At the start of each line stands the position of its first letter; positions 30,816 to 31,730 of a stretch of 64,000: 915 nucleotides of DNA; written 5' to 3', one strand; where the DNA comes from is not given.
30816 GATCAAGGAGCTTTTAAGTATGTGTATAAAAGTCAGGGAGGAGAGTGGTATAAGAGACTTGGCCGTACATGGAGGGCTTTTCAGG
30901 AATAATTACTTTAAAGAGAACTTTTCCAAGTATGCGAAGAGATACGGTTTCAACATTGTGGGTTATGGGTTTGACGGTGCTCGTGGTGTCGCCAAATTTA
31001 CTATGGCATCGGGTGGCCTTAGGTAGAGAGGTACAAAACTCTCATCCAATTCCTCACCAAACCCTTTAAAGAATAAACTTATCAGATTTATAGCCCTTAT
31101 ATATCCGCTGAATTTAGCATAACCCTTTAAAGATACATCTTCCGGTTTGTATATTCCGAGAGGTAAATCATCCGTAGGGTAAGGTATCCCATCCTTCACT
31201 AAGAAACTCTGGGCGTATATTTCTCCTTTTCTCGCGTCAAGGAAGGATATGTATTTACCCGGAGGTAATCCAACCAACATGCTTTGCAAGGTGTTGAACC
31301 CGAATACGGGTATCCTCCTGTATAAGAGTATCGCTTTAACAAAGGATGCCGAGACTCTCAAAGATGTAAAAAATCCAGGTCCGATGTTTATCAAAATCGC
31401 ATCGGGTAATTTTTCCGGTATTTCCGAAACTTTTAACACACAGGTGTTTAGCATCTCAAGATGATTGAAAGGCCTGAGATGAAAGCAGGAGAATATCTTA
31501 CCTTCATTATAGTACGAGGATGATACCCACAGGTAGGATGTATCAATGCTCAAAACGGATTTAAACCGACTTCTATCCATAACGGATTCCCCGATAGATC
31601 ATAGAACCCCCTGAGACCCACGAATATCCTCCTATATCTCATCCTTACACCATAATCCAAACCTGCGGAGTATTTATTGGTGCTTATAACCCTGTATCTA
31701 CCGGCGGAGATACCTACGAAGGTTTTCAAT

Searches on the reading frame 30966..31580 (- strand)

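Call 36: search_protein_families(library=pfam, proteins=[window:30966-31580:-], max_evalue=0.00001)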
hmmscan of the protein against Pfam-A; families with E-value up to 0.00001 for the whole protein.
window:30966-31580:- (205 aa): 1 family
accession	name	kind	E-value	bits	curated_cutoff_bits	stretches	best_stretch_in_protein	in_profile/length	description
PF00814.31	TsaD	-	8e-09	36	24.8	1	48-124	40-121/264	tRNA N6-adenosine threonylcarbamoyltransferase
